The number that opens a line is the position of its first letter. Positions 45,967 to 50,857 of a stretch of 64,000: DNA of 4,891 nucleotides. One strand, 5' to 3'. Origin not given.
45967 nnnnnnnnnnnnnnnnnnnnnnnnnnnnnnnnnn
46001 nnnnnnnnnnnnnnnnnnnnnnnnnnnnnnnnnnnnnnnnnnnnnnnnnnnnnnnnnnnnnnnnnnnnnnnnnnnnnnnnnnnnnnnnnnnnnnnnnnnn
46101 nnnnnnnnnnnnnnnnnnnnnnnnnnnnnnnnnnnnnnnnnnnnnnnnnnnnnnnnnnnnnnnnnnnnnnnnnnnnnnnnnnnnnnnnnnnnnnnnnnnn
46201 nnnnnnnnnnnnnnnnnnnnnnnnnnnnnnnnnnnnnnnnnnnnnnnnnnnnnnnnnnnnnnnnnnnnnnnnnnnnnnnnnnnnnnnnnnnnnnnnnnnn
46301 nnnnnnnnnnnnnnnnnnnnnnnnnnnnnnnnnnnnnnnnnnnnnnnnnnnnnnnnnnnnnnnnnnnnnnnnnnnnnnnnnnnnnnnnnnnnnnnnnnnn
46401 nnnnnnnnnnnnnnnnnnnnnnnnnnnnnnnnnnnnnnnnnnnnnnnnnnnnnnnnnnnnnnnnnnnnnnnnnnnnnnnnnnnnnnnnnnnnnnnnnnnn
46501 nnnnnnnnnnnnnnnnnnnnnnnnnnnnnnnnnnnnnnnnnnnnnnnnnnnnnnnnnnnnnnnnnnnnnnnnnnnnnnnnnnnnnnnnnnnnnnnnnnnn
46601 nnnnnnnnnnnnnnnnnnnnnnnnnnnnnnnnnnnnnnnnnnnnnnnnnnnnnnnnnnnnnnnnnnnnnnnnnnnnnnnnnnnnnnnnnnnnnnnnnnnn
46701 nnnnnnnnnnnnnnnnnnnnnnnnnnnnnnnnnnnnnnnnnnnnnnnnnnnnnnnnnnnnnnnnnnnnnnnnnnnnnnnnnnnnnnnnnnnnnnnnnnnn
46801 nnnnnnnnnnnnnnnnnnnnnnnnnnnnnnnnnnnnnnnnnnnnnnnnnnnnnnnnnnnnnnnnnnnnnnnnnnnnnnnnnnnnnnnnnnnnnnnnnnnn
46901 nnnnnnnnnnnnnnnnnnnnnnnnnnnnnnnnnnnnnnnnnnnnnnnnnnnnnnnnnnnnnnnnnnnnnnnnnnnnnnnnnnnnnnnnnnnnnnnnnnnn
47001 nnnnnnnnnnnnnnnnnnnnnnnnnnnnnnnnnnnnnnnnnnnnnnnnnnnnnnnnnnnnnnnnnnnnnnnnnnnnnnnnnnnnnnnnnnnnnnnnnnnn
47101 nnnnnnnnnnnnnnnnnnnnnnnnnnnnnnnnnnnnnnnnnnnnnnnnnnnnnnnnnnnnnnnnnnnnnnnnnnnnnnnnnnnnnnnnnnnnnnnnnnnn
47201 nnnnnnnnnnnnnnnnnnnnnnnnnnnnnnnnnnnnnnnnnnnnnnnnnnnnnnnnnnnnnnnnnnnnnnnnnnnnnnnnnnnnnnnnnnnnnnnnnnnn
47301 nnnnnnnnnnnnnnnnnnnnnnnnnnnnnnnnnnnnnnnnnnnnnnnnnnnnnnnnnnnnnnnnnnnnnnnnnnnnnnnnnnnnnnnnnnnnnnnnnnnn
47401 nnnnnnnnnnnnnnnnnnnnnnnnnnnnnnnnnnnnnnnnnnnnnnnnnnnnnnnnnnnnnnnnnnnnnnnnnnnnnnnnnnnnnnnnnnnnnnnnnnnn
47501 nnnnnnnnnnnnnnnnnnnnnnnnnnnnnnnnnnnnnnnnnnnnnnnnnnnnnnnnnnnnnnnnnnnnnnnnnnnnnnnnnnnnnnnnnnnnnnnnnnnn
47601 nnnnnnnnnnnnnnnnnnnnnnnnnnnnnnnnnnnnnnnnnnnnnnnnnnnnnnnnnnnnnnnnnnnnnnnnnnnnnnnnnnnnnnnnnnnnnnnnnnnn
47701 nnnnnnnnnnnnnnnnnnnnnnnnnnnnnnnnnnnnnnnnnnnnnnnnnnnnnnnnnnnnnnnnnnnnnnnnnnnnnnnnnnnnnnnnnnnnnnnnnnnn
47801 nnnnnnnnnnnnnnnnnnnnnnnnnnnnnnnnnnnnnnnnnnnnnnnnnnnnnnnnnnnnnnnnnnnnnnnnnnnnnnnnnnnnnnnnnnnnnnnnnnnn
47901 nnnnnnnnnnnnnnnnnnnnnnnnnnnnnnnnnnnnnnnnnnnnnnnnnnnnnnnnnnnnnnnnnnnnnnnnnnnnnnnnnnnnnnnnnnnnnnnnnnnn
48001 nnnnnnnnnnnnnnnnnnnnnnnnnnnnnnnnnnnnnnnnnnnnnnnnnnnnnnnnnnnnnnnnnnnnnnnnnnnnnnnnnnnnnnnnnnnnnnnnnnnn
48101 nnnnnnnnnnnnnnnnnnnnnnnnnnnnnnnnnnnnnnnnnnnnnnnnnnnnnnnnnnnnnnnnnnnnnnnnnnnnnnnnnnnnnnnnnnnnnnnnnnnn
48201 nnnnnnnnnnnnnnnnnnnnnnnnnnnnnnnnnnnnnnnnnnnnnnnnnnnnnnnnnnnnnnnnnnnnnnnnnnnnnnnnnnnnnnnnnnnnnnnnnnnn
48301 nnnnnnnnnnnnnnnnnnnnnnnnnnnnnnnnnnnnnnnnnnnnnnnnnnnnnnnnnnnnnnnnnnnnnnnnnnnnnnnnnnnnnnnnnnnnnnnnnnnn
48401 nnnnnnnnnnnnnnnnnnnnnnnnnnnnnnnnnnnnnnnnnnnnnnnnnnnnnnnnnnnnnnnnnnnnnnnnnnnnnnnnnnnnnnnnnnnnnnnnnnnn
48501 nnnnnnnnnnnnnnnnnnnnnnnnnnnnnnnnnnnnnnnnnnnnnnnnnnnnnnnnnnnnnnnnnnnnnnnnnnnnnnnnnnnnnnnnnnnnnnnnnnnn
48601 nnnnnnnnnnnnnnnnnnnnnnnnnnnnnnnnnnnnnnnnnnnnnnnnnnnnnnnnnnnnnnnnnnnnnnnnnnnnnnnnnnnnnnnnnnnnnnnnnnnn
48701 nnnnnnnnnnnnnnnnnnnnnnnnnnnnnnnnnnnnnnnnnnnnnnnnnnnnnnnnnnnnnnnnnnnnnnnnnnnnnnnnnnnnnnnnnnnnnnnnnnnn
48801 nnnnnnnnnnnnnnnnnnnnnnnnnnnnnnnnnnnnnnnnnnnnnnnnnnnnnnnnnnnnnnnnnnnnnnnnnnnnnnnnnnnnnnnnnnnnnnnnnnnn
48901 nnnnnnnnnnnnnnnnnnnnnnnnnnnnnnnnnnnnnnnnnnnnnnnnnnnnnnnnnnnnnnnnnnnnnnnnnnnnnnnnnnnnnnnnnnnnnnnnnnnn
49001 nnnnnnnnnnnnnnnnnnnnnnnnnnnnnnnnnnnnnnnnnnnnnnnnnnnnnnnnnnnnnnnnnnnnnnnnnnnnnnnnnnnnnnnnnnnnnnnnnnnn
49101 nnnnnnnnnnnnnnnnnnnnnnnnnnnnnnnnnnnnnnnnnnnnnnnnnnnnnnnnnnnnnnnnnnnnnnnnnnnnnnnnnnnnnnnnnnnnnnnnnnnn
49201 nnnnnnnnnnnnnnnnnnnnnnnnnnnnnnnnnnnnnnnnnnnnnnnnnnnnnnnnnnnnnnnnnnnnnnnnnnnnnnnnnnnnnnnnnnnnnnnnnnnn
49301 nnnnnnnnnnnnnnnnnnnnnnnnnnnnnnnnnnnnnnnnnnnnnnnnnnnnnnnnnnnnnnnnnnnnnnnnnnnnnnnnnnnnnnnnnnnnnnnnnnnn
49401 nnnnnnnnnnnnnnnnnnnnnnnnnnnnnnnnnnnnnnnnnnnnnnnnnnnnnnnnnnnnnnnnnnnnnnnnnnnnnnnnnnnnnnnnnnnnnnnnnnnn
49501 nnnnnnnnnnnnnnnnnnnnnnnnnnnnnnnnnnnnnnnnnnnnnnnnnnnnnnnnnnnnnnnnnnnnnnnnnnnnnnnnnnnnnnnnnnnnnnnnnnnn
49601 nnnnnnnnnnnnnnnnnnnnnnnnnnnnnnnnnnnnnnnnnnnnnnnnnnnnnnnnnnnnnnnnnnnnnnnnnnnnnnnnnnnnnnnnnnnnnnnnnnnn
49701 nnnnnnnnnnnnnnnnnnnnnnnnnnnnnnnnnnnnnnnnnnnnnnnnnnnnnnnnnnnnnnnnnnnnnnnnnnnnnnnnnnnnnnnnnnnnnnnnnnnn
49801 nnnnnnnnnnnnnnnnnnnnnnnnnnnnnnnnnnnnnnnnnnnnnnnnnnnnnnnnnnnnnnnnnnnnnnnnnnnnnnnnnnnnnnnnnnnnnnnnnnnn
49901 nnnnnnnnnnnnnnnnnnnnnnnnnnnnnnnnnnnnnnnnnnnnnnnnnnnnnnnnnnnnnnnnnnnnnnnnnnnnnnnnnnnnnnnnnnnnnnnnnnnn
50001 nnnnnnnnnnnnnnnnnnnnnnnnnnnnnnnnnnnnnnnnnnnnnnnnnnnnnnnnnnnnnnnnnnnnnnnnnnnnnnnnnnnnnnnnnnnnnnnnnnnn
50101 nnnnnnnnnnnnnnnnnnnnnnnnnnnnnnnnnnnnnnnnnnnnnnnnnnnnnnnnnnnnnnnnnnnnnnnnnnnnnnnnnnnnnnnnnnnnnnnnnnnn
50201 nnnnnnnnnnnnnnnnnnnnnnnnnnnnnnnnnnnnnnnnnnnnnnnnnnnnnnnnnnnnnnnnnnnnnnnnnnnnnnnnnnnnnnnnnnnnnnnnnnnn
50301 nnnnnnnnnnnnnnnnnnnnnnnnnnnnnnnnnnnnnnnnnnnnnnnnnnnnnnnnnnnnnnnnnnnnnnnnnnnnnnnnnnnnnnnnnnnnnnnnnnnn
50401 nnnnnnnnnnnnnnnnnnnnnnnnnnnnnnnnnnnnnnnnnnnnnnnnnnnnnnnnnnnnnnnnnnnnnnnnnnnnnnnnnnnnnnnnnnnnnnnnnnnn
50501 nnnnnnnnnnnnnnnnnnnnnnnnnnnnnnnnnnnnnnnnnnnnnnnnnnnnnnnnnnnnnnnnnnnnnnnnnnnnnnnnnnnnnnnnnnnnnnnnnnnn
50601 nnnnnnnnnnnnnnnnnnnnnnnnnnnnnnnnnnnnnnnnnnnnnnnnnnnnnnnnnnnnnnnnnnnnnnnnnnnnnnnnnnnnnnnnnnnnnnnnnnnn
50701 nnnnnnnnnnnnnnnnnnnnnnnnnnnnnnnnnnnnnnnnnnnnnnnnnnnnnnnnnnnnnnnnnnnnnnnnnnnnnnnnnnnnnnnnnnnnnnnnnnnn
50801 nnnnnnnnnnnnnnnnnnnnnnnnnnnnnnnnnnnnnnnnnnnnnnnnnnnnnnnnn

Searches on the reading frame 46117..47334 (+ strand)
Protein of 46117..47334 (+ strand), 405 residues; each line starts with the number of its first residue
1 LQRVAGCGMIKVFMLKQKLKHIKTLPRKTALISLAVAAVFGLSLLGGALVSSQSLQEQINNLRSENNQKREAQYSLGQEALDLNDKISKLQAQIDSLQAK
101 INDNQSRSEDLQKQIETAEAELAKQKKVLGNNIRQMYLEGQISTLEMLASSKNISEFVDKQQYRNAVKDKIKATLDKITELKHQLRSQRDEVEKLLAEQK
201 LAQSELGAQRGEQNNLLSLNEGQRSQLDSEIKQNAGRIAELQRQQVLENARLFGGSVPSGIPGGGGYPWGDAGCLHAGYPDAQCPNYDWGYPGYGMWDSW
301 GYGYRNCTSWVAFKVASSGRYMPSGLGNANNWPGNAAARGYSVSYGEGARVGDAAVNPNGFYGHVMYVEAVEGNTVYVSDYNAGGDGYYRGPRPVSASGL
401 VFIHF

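Call 64: search_protein_families(library=pfam, proteins=[window:46117-47334:+], max_evalue=0.01)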
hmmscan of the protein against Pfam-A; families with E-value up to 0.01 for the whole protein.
window:46117-47334:+ (405 aa): 3 families
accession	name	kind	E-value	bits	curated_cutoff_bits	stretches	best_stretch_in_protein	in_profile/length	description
PF05257.22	CHAP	-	5.5e-13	49.6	26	1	297-382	1-81/81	CHAP domain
PF08614.16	ATG16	-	0.00033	21.3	33.7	1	51-129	75-153/200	Autophagy protein 16 (ATG16)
PF24568.1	CC_PcsB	-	0.00034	20.9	27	1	115-180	1-67/75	Peptidoglycan hydrolase PcsB, coiled-coil domain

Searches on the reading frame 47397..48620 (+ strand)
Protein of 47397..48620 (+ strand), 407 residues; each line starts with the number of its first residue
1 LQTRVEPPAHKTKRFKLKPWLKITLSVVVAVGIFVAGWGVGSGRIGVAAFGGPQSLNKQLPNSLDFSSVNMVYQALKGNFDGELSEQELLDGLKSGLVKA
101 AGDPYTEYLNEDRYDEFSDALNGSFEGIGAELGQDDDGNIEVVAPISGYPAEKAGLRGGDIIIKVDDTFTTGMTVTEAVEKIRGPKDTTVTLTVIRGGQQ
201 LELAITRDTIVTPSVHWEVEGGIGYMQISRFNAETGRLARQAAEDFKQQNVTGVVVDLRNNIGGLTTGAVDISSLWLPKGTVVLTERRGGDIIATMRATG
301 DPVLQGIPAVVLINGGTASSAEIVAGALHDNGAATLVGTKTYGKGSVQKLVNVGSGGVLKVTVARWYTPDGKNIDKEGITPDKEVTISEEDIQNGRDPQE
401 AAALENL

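Call 64: search_protein_families(library=pfam, proteins=[window:47397-48620:+], max_evalue=0.01)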
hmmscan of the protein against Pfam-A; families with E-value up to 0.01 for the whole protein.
window:47397-48620:+ (407 aa): 5 families
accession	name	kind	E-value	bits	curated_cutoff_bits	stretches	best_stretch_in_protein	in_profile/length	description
PF03572.23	Peptidase_S41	-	3.8e-51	173.4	24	1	223-385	2-165/165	Peptidase family S41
PF17820.7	PDZ_6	-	2.5e-11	43.6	27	1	142-196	2-54/54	PDZ domain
PF00595.29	PDZ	-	4.4e-11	43.4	23.2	1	126-194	10-80/81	PDZ domain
PF13180.12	PDZ_2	-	8.9e-09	36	27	1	128-205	3-78/80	PDZ domain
PF22694.1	CtpB_N-like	-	4.4e-05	24.3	27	1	64-112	36-84/85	Activating protease CtpB N-terminal domain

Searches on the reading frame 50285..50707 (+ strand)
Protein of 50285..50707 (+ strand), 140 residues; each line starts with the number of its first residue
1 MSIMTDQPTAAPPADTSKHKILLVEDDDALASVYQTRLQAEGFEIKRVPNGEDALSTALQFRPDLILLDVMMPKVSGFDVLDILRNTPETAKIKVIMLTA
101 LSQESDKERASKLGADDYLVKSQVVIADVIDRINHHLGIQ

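Call 64: search_protein_families(library=pfam, proteins=[window:50285-50707:+], max_evalue=0.01)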
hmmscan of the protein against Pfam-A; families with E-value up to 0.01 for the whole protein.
window:50285-50707:+ (140 aa): 2 families
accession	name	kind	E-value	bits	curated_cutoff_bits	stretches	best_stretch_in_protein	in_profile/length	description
PF00072.30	Response_reg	-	7.8e-25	87.6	30.2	1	21-122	1-100/111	Response regulator receiver domain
PF23198.2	PDE8A_N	-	0.0026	18.1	29.6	1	15-111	6-101/147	PDE8A-like, N-terminal domain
